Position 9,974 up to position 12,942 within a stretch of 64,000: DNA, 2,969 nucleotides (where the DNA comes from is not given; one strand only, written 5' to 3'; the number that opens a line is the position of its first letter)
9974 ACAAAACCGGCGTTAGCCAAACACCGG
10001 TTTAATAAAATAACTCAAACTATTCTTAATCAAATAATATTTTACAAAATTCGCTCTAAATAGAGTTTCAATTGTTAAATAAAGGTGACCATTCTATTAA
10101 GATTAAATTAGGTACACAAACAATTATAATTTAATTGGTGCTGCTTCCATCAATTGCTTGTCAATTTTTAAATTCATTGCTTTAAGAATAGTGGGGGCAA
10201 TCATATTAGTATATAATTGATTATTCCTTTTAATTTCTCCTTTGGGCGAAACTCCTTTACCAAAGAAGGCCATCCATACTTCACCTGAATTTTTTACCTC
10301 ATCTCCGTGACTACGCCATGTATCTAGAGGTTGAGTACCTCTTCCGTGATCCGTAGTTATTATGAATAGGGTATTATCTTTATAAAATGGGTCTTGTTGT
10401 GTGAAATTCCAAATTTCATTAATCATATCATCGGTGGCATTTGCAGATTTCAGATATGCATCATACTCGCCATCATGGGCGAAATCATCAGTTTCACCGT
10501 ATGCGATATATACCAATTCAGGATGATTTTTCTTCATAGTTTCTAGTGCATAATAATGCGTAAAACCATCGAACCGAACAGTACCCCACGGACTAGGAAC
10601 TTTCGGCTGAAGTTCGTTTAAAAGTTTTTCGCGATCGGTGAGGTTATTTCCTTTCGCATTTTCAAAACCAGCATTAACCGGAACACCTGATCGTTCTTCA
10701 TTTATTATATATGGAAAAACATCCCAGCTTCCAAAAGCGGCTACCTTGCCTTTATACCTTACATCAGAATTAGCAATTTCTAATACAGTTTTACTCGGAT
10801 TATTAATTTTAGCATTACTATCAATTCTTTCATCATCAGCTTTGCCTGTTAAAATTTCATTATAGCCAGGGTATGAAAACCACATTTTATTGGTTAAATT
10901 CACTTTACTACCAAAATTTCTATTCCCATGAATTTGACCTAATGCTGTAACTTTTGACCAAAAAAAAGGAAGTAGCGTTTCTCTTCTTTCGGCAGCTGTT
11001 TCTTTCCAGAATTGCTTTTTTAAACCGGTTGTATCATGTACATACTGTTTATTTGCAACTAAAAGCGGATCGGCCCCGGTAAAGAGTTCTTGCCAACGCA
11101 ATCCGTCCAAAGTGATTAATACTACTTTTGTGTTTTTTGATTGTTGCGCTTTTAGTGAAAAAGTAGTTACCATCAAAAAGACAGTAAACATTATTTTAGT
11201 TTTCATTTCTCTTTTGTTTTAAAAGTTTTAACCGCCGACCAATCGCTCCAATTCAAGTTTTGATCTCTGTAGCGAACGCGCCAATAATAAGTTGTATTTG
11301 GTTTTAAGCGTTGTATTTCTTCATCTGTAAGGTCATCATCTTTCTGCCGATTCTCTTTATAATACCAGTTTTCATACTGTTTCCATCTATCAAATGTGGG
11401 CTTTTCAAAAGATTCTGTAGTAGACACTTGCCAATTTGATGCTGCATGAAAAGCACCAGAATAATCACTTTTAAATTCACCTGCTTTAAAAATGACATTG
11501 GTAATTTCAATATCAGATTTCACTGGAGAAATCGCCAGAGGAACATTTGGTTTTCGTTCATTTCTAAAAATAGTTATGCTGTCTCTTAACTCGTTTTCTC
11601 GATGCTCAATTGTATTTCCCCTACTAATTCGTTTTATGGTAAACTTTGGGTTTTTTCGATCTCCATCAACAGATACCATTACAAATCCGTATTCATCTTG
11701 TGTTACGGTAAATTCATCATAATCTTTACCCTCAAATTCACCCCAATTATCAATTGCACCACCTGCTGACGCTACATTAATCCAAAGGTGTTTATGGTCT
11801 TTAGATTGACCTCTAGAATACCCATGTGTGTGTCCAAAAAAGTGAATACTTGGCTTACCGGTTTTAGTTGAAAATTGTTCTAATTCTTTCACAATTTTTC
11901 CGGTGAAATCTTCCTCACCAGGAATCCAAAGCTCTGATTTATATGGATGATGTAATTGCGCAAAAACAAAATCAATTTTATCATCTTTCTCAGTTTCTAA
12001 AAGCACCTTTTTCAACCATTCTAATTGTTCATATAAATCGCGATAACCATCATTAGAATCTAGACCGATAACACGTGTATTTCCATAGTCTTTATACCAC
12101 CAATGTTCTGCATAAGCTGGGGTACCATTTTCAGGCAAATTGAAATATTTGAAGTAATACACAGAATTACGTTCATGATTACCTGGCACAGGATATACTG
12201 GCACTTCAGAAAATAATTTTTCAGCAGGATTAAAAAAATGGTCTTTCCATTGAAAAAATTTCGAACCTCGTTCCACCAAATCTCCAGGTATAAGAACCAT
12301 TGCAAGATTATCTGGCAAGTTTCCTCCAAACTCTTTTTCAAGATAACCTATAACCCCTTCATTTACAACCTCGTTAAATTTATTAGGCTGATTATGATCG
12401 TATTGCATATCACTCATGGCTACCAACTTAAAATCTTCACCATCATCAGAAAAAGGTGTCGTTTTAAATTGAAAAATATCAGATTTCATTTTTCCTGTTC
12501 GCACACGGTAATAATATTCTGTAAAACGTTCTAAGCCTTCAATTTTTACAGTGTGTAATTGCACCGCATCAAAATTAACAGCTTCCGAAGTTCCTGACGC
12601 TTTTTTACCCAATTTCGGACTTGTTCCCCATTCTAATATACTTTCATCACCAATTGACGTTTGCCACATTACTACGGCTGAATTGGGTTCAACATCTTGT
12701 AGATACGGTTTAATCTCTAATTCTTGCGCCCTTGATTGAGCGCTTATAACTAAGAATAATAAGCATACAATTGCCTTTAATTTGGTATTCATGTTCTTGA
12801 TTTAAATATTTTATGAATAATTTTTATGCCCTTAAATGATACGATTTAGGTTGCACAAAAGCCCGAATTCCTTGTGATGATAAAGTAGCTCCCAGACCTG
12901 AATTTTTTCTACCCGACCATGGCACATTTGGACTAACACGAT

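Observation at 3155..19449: Top candidate: SusCD + phosphoesterases + ethanolamine gamma-glutamylation genes in one co-oriented run, a putative phospholipid head-group (N+P) scavenging system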

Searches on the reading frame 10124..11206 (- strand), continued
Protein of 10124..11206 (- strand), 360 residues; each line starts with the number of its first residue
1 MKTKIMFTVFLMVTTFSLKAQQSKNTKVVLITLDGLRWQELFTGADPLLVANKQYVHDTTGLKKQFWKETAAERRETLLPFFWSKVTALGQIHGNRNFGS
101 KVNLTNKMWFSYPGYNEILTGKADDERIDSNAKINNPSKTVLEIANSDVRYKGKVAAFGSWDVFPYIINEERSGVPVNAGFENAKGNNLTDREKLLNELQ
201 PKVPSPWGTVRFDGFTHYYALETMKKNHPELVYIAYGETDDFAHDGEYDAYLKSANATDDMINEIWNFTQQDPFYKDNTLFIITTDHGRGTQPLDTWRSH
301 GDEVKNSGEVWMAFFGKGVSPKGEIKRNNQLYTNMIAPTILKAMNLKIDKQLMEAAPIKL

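Call 68: search_protein_families(library=pfam, proteins=[L016:3364-5091:+, L016:5759-7141:-, L016:7217-9514:-, L016:11680-12783:+, L016:12796-14154:+, L016:14226-15257:+, L016:15764-18904:-], max_evalue=0.01)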
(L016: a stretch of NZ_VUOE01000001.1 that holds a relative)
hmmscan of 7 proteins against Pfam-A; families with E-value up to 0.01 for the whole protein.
L016:3364-5091:+ (575 aa): 2 families
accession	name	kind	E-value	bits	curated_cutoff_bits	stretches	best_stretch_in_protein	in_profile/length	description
PF00916.26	Sulfate_transp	-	8.8e-110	367.5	23.2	1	19-387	1-379/380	Sulfate permease family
PF01740.26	STAS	-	2.1e-15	56.8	22.6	1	445-542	6-98/106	STAS domain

L016:5759-7141:- (460 aa): 3 families
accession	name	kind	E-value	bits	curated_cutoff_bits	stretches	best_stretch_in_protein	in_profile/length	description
PF00929.31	RNase_T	-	2.9e-28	99.9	24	1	4-157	2-164/164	Exonuclease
PF21762.3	DEDDh_C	-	0.00036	21.2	27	1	78-158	105-186/188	DNA polymerase III subunit epsilon-like, C-terminal domain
PF01541.30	GIY-YIG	-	0.00041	21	22.6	1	200-266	3-71/78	GIY-YIG catalytic domain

L016:7217-9514:- (765 aa): 3 families
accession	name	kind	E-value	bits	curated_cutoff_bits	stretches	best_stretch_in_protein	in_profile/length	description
PF00384.28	Molybdopterin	-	9e-24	84.6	24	1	126-555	1-337/353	Molybdopterin oxidoreductase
PF01568.27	Molydop_binding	-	6.6e-09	36.2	26.8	1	651-755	1-107/110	Molydopterin dinucleotide binding domain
PF01383.26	CpcD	-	0.0078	16.9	27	0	243-263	35-55/55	CpcD/allophycocyanin linker domain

L016:11680-12783:+ (367 aa): 3 families
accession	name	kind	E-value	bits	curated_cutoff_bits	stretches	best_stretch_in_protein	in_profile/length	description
PF00288.32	GHMP_kinases_N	-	1.1e-12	48.5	22.3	1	76-166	2-87/87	GHMP kinases N terminal domain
PF08544.19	GHMP_kinases_C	-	3.6e-12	46.9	21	1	272-344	9-83/85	GHMP kinases C terminal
PF10509.15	GalKase_gal_bdg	-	1.2e-08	34.8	23.1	1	8-39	14-45/49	Galactokinase galactose-binding signature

L016:12796-14154:+ (452 aa): 2 families
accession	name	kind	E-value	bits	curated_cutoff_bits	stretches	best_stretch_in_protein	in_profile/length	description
PF21252.2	Glyco_hydro_109_C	-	3.1e-88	294.4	27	1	174-355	1-186/187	Glycosyl hydrolase 109, C-terminal domain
PF01408.29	GFO_IDH_MocA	-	4.5e-12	47.2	24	1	37-161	1-116/120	Oxidoreductase family, NAD-binding Rossmann fold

L016:14226-15257:+ (343 aa): 3 families
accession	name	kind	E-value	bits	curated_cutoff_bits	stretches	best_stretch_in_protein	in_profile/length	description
PF13407.12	Peripla_BP_4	-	2.4e-21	76.9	35.1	1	69-317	4-254/258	Periplasmic binding protein domain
PF00356.27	LacI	-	1.1e-15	57.5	27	1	7-52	1-46/46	Bacterial regulatory proteins, lacI family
PF00532.27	Peripla_BP_1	-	0.0006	19.8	22.2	1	69-222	7-148/281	Periplasmic binding proteins and sugar binding domain of LacI family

L016:15764-18904:- (1046 aa): 3 families
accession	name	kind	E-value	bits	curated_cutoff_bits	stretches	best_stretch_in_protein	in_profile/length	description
PF00873.25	ACR_tran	-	6.4e-165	551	28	1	23-1025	7-1020/1021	AcrB/AcrD/AcrF family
PF02355.23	SecD_SecF_C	-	2.9e-05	24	20.5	1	348-497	39-187/189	Protein export membrane protein SecD/SecF, C-terminal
PF03176.21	MMPL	-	3.9e-05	23.2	20.5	0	776-1032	64-309/333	MMPL family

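Call 78: find_encoding_contigs(protein=P0002, flank=10000, max_places=1)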
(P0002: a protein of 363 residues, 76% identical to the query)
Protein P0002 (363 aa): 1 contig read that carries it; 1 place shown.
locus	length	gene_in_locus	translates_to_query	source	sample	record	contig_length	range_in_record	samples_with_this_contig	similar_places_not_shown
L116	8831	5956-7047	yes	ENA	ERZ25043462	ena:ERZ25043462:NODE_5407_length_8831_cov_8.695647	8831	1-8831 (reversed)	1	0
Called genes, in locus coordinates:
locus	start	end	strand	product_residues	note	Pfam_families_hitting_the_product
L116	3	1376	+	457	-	?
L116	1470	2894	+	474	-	PF12771:SusD-like_2, PF12741:SusD-like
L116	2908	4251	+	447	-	PF00753:Lactamase_B (faint)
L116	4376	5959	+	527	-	PF16655:PhoD_N (faint), PF16656:Pur_ac_phosph_N, PF00149:Metallophos, PF25788:Ig_Rha78A_N (weak)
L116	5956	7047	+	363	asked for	PF01676:Metalloenzyme, PF01663:Phosphodiest (weak), PF00884:Sulfatase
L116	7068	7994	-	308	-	PF19459:DUF5996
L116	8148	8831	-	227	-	?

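Call 79: find_encoding_contigs(protein=P0006, flank=10000, max_places=1)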
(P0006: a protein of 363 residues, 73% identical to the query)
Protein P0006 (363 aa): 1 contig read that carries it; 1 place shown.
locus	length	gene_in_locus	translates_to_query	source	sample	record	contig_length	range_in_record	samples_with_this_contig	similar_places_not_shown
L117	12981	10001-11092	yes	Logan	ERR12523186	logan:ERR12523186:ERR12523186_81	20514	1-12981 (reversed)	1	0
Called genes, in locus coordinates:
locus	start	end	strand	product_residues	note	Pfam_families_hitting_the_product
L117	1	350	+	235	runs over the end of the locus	PF07722:Peptidase_C26, PF00117:GATase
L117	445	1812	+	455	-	PF00171:Aldedh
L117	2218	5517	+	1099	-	PF13620:CarboxypepD_reg, PF13715:CarbopepD_reg_2, PF07715:Plug, PF00593:TonB_dep_Rec_b-barrel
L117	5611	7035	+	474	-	PF12771:SusD-like_2, PF12741:SusD-like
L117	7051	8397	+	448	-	-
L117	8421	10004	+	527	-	PF16655:PhoD_N (faint), PF16656:Pur_ac_phosph_N, PF00149:Metallophos, PF25788:Ig_Rha78A_N (weak)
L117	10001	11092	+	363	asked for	PF01663:Phosphodiest (weak), PF01676:Metalloenzyme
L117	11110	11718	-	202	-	PF19459:DUF5996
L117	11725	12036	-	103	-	PF19459:DUF5996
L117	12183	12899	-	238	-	PF02678:Pirin, PF17954:Pirin_C_2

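Call 80: find_encoding_contigs(protein=P0014, flank=10000, max_places=1)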
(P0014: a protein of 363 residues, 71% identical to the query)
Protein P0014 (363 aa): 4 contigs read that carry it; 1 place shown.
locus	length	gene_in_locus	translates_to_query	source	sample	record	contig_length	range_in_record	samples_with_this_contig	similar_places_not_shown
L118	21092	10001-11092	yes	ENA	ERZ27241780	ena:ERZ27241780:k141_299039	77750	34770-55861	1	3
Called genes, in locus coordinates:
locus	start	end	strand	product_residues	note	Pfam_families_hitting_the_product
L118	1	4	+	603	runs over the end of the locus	PF00474:SSF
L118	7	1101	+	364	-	PF07786:HGSNAT_cat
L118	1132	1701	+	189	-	-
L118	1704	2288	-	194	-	PF00677:Lum_binding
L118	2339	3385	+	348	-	PF04166:PdxA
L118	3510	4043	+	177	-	PF02620:YceD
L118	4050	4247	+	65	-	PF01783:Ribosomal_L32p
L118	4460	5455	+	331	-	PF00108:Thiolase_N (weak), PF08545:ACP_syn_III, PF08541:ACP_syn_III_C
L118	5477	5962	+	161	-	PF00364:Biotin_lipoyl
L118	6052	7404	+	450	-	PF00289:Biotin_carb_N, PF02222:ATP-grasp, PF02786:CPSase_L_D2, PF07478:Dala_Dala_lig_C, PF02785:Biotin_carb_C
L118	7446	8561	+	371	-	PF01266:DAO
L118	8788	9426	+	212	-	-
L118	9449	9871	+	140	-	-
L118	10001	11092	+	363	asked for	PF01676:Metalloenzyme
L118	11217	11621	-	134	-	PF00472:RF-1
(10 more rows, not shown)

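Call 82: find_encoding_contigs(protein=L117:445-1812:+, flank=8000, max_places=3)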
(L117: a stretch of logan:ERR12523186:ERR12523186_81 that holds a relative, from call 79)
Protein L117:445-1812:+ (455 aa): 1 contig read that carries it; 1 place shown.
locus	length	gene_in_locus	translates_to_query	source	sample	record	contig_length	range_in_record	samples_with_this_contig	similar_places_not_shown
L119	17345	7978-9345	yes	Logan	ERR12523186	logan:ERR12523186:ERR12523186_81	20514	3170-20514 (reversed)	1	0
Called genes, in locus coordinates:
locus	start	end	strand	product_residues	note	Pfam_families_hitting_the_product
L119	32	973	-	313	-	PF00561:Abhydrolase_1, PF07819:PGAP1 (faint), PF12146:Hydrolase_4 (weak), PF12697:Abhydrolase_6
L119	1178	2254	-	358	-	PF14026:SCO4226-like, PF12833:HTH_18, PF00165:HTH_AraC (weak)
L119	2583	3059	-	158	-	PF13404:HTH_AsnC-type, PF13412:HTH_24, PF01037:AsnC_trans_reg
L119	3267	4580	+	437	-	PF00324:AA_permease, PF13520:AA_permease_2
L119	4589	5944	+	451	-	PF00120:Gln-synt_C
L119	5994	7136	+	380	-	PF00465:Fe-ADH, PF13685:Fe-ADH_2, PF25137:ADH_Fe_C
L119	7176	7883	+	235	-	PF07722:Peptidase_C26, PF00117:GATase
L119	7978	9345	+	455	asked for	PF00171:Aldedh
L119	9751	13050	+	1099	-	PF13620:CarboxypepD_reg, PF13715:CarbopepD_reg_2, PF07715:Plug, PF00593:TonB_dep_Rec_b-barrel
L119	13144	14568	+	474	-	PF12771:SusD-like_2, PF12741:SusD-like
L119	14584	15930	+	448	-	-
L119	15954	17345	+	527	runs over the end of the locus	PF16655:PhoD_N (faint), PF16656:Pur_ac_phosph_N, PF00149:Metallophos, PF25788:Ig_Rha78A_N (weak)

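Call 103: search_protein_families(library=pfam, proteins=[L119:14584-15930:+], max_evalue=0.001)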
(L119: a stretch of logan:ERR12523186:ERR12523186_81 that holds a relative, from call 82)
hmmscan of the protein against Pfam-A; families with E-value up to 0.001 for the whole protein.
L119:14584-15930:+ (448 aa): 1 family
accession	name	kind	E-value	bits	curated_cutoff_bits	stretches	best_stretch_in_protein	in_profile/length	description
PF00753.33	Lactamase_B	-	0.00094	19.6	22.7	0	77-148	12-59/196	Metallo-beta-lactamase superfamily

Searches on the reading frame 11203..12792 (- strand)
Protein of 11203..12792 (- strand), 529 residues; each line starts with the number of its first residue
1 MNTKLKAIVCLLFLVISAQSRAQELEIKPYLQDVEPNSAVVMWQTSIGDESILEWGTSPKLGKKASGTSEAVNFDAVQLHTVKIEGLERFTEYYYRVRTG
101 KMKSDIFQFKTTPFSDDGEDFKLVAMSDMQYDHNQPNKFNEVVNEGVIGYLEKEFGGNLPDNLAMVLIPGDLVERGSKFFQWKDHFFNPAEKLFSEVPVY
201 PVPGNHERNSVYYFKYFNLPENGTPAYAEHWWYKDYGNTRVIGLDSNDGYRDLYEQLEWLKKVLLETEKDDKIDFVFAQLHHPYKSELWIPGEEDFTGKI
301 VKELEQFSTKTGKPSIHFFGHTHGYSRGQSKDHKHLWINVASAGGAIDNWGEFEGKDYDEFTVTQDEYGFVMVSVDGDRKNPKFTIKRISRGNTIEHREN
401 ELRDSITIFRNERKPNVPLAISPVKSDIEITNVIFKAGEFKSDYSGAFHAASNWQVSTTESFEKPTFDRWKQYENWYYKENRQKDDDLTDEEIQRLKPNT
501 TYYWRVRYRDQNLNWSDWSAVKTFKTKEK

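Call 3: search_protein_families(library=pfam, proteins=[window:11203-12792:-])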
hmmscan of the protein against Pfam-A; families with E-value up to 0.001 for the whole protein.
window:11203-12792:- (529 aa): 4 families
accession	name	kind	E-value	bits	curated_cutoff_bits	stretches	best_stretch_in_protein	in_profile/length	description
PF16656.11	Pur_ac_phosph_N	-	4.4e-21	75.7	30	2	31-111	8-93/93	Purple acid Phosphatase, N-terminal domain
PF00149.33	Metallophos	-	2.2e-14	54.8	21.5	1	122-325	2-191/191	Calcineurin-like phosphoesterase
PF25788.1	Ig_Rha78A_N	-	1.1e-07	32.5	27.4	1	475-526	50-101/105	Rha78A-like, N-terminal immunoglobulin domain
PF16655.11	PhoD_N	-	1.5e-07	32.3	30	0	64-111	41-90/90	PhoD-like phosphatase, N-terminal domain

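Call 4: search_protein_families(library=ncbifam, proteins=[window:11203-12792:-])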
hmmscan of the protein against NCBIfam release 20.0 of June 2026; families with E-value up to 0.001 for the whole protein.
window:11203-12792:- (529 aa): 0 families

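Call 25: search_solved_structures(query=window:11203-12792:-, max_evalue=0.01)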
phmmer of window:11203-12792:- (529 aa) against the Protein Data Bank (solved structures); distinct sequences matched with E-value up to 0.01: 9.
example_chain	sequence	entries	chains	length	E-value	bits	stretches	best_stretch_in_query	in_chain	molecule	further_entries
3zk4_A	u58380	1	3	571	6e-06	28.2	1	102-327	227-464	DIPHOSPHONUCLEOTIDE PHOSPHATASE 1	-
6gja_A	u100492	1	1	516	0.00047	21.9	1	73-329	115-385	Purple acid phosphatase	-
6git_A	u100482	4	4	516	0.00048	21.9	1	73-329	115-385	Purple acid phosphatase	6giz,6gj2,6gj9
5llb_C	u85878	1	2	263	0.0036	19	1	171-267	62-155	Polyphosphate kinase 2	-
5ll0_A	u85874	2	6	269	0.0037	19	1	171-267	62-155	Polyphosphate kinase 2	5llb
4yeg_A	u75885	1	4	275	0.004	18.9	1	171-267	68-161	Polyphosphate kinase 2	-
5llf_A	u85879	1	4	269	0.0072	18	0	171-267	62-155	Polyphosphate kinase 2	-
7zg0_E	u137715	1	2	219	0.0091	17.7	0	472-526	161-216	Interleukin-27 receptor subunit alpha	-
7z0l_C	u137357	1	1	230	0.0098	17.6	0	472-526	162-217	Interleukin-27 receptor subunit alpha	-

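Call 99: predict_structure(alignment_id=A2)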
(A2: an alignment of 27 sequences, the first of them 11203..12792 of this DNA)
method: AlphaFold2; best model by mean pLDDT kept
length: 529 residues; sequences in the alignment: 27
mean_pLDDT: 77.0   pTM: 0.77
mean pLDDT of the five models: 77.0, 74.4, 72.8, 70.9, 66.2
residues with pLDDT >= 90: 115; 70-90: 277; 50-70: 80; < 50: 57
segments of 3 or more residues with pLDDT < 50: 17-23, 223-228, 248-251, 283-297, 342-363
pLDDT, mean of each block of 10 residues (from residue 1): 69 56 64 90 86 94 87 78 92 92 90 83 79 78 86 84 81 76 81 86 66 70 50 86 67 74 92 86 45 49 80 71 57 62 35 37 61 85 85 79 82 86 86 91 89 92 85 61 79 88 94 88 89
secondary structure, 60 per line:
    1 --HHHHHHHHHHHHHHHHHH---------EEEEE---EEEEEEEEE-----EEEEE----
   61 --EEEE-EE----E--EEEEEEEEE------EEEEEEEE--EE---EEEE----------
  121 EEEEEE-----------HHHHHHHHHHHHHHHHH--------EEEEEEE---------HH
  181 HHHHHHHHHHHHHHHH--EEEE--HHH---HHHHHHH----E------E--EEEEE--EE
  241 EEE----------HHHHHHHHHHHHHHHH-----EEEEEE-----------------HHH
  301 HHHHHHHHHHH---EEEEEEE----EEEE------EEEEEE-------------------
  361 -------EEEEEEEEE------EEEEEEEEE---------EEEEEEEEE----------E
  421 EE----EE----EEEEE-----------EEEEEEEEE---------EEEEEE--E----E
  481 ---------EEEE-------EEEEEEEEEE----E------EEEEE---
elements in order: H3-20 E30-34 E38-46 E52-56 E63-66 E77-85 E92-99 E107-110 E121-126 H138-154 E163-169 H179-196 E199-202 H211-217 E232-236 E239-243 H254-269 E275-280 H298-311 E315-321 E326-329 E336-341 E368-376 E383-391 E401-409 E420-422 E433-437 E449-457 E467-472 E490-493 E501-510 E522-526

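Call 101: fold_search(model_id=the predicted structure, library=pdb)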
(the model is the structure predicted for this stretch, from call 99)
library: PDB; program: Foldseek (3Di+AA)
matches with E <= 10: 1528; with E <= 0.001: 182
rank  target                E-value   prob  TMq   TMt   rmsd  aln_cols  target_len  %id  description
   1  6gj2_A                6.3e-17  1.00  0.47  0.49   8.5       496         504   17  PURPLE ACID PHYTASE FROM WHEAT ISOFORM B2 - COMPLEX WITH INOSITOL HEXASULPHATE (released 2019-11-27)
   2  2yeq_A                1.3e-15  1.00  0.53  0.54   5.1       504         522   13  Structure of PhoD (released 2012-04-18)
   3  1kbp_A                8.5e-15  1.00  0.47  0.56   7.3       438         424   17  KIDNEY BEAN PURPLE ACID PHOSPHATASE (released 1996-10-14)
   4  5u8r_A                1.6e-08  1.00  0.17  0.12  19.5       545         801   11  Structure of the ectodomain of the human Type 1 insulin-like growth factor receptor (released 2018-02-28)
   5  8eyx_B                5.0e-08  1.00  0.15  0.11  28.3       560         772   10  Cryo-EM structure of 4 insulins bound full-length mouse IR mutant with physically decoupled alpha CTs (C684S/C685S/C68 (released 2022-11-09)
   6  3wnn_A                1.4e-07  0.99  0.16  0.13  24.1       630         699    9  D308A mutant of Bacillus circulans T-3040 cycloisomaltooligosaccharide glucanotransferase complexed with isomaltooctao (released 2014-02-05)
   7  8q6t_I                1.9e-07  1.00  0.15  0.08  27.9       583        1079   11  Helical reconstruction of the relaxed thick filament from FIB milled left ventricular mouse myofibrils (released 2023-11-01)
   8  7tym_A                2.1e-07  1.00  0.17  0.12  23.6       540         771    8  Cryo-EM Structure of insulin receptor-related receptor (IRR) in active-state captured at pH 9. The 3D refinement was a (released 2023-02-15)
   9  3wnl_A                2.3e-07  0.98  0.16  0.13  23.2       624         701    9  D308A mutant of Bacillus circulans T-3040 cycloisomaltooligosaccharide glucanotransferase complexed with isomaltohexao (released 2014-02-05)
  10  5e7l                  2.7e-07  1.00  0.20  0.32  19.6       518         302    9  Crystal structure of mouse CNTN2 FN1-FN3 domains (released 2016-08-31)
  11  5e4s                  3.0e-07  1.00  0.18  0.29  20.0       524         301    9  Crystal structure of mouse CNTN4 FN1-FN3 domains (released 2016-08-31)
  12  8yyl_B                4.0e-07  1.00  0.16  0.17  30.0       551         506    8  Cryo-EM structure of the complex IR with one insulin (released 2025-04-09)
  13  6pxv_A                4.8e-07  1.00  0.15  0.11  28.6       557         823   10  Cryo-EM structure of full-length insulin receptor bound to 4 insulin. 3D refinement was focused on the extracellular r (released 2019-09-04)
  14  4yfd_A                5.1e-07  1.00  0.17  0.18  18.6       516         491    6  Crystal structure PTP delta Ig1-Fn2 in complex with IL-1RAcP (released 2015-05-06)
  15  8u4b_A                5.1e-07  1.00  0.15  0.10  23.7       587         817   10  Cryo-EM structure of long form insulin receptor (IR-B) in the apo state (released 2024-03-27)
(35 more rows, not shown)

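Call 104: find_related_loci(query=window:11203-12792:-, collection=metagenome_contigs, flank=10000)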
Query window:11203-12792:- (529 aa) in metagenome_contigs; peptide patterns used: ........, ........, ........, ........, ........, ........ (x = any residue, [..] = any of these).
260 stretches matched a pattern; 183 encode a relative of the query (tblastn E <= 1e-3); the best 80 are kept; 80 distinct loci.
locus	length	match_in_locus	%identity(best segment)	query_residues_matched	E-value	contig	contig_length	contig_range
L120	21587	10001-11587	84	1-529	0e+0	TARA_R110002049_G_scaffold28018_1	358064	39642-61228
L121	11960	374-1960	82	1-529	0e+0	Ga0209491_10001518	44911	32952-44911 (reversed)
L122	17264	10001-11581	81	1-527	0e+0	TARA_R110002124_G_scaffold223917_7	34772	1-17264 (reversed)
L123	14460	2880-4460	81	1-527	0e+0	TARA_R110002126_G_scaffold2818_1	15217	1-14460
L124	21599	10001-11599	80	1-529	0e+0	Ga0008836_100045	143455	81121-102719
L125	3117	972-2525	81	12-529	0e+0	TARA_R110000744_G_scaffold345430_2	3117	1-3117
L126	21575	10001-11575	73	4-528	0e+0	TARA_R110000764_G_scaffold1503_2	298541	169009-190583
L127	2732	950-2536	72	1-526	0e+0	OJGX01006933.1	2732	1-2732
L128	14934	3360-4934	73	4-528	0e+0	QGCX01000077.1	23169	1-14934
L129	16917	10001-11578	73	4-529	0e+0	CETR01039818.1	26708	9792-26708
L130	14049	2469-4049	83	1-527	0e+0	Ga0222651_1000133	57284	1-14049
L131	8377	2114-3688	73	4-528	0e+0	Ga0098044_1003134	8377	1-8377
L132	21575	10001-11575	72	4-528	0e+0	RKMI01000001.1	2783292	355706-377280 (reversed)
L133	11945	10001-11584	72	4-526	0e+0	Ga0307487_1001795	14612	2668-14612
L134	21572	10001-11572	72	4-527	0e+0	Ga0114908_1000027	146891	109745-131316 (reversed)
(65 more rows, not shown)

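Call 109: search_protein_families(library=pfam, proteins=[L124:6279-7895:+, L124:11682-12272:+, L124:4394-5635:-, L124:3392-4390:-, L124:12433-13149:-, L124:13146-14246:-, L124:15668-16999:+], max_evalue=0.001)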
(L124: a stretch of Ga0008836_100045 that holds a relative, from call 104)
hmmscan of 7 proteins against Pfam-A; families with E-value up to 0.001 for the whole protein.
L124:6279-7895:+ (538 aa): 2 families
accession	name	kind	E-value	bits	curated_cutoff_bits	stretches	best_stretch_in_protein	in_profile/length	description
PF04616.20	Glyco_hydro_43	-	9e-33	114.3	32.2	1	74-428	10-288/288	Glycosyl hydrolases family 43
PF16369.11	GH43_C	-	4.3e-16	59.7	23.4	1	432-533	1-100/100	C-terminal lipocalin-like domain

L124:11682-12272:+ (196 aa): 0 families

L124:4394-5635:- (413 aa): 2 families
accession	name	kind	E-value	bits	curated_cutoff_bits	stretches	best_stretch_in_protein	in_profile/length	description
PF00324.27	AA_permease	-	8.2e-36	124.1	24.6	1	22-396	3-407/470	Amino acid permease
PF13520.12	AA_permease_2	-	1.3e-35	123.6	27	1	21-406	6-404/427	Amino acid permease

L124:3392-4390:- (332 aa): 1 family
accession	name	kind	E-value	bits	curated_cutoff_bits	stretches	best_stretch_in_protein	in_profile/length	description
PF01699.29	Na_Ca_ex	-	2.9e-44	151.1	24.9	2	189-324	3-144/151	Sodium/calcium exchanger protein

L124:12433-13149:- (238 aa): 2 families
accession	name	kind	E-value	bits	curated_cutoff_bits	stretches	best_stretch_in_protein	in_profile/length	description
PF00072.30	Response_reg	-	1.2e-21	77.4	30.2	1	6-109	3-109/111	Response regulator receiver domain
PF04397.21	LytTR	-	2.9e-13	50.3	22.6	1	144-234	3-97/98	LytTr DNA-binding domain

L124:13146-14246:- (366 aa): 1 family
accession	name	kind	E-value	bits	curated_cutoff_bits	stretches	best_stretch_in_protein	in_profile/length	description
PF06580.19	His_kinase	-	1.3e-22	80.3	25.2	1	177-256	1-81/81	Histidine kinase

L124:15668-16999:+ (443 aa): 2 families
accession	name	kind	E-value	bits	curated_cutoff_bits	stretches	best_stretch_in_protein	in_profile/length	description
PF01548.23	DEDD_Tnp_IS110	-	1.3e-21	77.5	29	1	17-161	1-153/155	Transposase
PF02371.22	Transposase_20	-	8.3e-09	36.2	21.3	1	291-373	4-86/87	Transposase IS116/IS110/IS902 family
